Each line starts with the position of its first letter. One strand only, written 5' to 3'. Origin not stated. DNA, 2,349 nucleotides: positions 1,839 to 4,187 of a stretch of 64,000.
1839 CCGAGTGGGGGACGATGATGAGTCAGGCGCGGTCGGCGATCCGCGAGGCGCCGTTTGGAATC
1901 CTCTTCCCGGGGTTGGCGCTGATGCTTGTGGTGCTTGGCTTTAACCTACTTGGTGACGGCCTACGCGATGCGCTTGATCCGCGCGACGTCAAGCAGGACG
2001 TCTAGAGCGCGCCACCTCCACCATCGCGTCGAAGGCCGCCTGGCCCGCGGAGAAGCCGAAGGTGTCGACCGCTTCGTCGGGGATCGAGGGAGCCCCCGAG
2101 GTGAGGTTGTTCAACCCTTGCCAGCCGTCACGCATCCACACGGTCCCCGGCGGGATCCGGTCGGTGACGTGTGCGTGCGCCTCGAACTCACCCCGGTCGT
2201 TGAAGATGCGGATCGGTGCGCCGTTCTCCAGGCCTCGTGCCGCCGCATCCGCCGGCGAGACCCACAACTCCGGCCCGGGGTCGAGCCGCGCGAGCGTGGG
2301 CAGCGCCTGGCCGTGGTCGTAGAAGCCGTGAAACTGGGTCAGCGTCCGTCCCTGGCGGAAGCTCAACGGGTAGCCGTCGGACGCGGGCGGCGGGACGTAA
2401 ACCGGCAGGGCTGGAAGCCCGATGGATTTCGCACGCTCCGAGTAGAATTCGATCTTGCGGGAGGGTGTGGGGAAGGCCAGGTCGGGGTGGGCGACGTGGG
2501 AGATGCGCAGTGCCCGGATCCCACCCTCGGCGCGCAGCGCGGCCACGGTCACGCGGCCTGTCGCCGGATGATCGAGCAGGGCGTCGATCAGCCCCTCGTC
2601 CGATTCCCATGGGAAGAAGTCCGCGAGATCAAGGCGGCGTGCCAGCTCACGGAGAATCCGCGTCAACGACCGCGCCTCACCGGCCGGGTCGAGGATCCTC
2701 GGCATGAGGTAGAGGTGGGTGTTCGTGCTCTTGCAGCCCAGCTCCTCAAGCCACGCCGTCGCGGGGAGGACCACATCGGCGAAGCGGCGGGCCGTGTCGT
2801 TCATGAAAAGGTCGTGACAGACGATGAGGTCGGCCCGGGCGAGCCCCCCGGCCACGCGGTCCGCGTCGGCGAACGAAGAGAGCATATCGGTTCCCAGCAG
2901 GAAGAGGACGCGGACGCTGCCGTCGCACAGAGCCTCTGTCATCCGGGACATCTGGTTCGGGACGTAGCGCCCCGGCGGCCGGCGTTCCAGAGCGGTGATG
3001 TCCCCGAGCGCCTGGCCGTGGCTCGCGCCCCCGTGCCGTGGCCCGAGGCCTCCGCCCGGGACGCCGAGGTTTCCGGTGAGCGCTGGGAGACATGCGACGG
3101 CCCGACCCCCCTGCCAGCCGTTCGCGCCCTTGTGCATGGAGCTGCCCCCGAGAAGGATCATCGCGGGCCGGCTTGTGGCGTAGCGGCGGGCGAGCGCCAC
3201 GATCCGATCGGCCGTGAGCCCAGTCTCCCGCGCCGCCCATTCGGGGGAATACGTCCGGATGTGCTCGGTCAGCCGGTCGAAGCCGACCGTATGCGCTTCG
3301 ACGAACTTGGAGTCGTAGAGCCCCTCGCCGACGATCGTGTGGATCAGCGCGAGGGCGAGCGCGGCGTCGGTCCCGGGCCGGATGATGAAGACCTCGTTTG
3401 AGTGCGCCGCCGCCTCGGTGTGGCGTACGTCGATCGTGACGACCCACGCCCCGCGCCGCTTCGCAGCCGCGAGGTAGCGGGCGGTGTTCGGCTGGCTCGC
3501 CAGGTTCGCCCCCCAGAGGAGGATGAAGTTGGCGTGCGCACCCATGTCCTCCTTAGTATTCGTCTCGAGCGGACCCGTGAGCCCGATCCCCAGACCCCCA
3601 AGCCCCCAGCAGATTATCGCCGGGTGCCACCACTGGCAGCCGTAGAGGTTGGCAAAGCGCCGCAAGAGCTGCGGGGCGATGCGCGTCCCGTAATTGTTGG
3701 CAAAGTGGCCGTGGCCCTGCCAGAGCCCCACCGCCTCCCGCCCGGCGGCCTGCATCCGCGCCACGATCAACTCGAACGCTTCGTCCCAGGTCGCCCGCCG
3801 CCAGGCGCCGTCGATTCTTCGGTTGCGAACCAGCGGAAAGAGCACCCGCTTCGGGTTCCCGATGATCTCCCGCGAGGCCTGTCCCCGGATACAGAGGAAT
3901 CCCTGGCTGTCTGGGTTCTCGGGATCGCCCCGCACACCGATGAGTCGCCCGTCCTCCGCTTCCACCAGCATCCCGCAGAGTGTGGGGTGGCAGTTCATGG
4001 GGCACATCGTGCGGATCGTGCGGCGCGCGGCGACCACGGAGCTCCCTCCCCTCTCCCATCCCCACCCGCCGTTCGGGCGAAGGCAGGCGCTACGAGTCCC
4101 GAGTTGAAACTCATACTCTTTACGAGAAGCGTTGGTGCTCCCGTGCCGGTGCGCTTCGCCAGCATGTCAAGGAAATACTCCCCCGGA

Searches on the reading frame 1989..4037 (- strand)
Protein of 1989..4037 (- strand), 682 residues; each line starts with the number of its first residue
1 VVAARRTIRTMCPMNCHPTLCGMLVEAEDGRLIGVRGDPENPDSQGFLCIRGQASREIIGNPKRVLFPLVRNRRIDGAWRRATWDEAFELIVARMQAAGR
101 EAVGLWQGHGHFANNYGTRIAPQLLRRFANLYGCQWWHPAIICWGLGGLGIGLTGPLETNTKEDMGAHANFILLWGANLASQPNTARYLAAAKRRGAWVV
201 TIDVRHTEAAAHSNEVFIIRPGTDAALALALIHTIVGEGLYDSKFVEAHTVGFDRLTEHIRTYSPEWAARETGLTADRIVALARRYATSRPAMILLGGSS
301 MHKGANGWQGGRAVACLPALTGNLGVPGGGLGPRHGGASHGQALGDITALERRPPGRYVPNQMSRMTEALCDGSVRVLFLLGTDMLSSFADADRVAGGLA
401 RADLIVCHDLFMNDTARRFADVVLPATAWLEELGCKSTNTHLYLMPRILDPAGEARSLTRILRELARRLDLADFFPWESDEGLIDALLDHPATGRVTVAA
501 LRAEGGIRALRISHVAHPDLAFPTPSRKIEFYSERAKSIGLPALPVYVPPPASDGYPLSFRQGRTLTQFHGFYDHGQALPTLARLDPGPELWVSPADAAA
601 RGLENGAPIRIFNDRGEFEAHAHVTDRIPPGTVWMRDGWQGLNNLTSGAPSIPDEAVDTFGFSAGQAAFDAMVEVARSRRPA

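Call 68: search_protein_families(library=pfam, proteins=[window:1989-4037:-], max_evalue=1e-8)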
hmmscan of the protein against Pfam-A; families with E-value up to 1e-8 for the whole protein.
window:1989-4037:- (682 aa): 3 families
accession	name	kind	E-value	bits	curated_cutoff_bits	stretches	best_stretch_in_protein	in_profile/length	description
PF00384.28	Molybdopterin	-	8e-43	147.2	24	1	64-467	1-352/353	Molybdopterin oxidoreductase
PF01568.27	Molydop_binding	-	5.4e-20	71.9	26.8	1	560-647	3-94/110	Molydopterin dinucleotide binding domain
PF04879.21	Molybdop_Fe4S4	-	6e-12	45.8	22.7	1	7-59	3-53/55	Molybdopterin oxidoreductase Fe4S4 domain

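Call 69: find_homologous_proteins(query=window:1989-4037:-, max_evalue=1e-150)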
Query window:1989-4037:- (682 aa): 3034 proteins with E <= 1e-150 among 8000 candidates; the best 120 are listed.
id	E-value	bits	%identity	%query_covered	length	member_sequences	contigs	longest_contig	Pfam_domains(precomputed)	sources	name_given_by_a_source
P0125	0.0e+0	1581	100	100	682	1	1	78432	PF00384.28,PF01568.28,PF04879.22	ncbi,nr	ncbi:MAG TPA: molybdopterin-dependent oxidoreductase [bacterium]|nr:molybdopterin-dependent oxidored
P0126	0.0e+0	1394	87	99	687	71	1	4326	PF00384.28,PF01568.28,PF04879.22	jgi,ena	-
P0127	0.0e+0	1388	87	100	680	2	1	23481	PF00384.28,PF01568.28,PF04879.22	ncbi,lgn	-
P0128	0.0e+0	1353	86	99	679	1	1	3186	PF00384.28,PF01568.28,PF04879.22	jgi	jgi:anaerobic selenocysteine-containing dehydrogenase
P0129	0.0e+0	1348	86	98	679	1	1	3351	PF00384.28,PF01568.28,PF04879.22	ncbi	-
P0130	0.0e+0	1339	84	99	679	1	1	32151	PF00384.28,PF01568.28,PF04879.22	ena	-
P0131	0.0e+0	1338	87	97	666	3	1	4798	PF00384.28,PF01568.28,PF04879.22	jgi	jgi:anaerobic selenocysteine-containing dehydrogenase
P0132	0.0e+0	1338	84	99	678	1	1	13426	PF00384.28,PF01568.28,PF04879.22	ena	-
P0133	0.0e+0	1333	83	99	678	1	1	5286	PF00384.28,PF01568.28,PF04879.22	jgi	jgi:anaerobic selenocysteine-containing dehydrogenase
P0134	0.0e+0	1327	84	99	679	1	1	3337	PF00384.28,PF01568.28,PF04879.22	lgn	-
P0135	0.0e+0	1324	83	100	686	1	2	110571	PF00384.28,PF01568.28,PF04879.22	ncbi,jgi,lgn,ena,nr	ncbi:MAG TPA: molybdopterin-dependent oxidoreductase [bacterium]|nr:molybdopterin-dependent oxidored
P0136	0.0e+0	1322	83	99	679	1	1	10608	PF00384.28,PF01568.28,PF04879.22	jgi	jgi:anaerobic selenocysteine-containing dehydrogenase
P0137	0.0e+0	1318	83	99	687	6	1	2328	PF00384.28,PF01568.28,PF04879.22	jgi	-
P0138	0.0e+0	1305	84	98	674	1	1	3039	PF00384.28,PF01568.28,PF04879.22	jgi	jgi:anaerobic selenocysteine-containing dehydrogenase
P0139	0.0e+0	1302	84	97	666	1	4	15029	PF00384.28,PF01568.28,PF04879.22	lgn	-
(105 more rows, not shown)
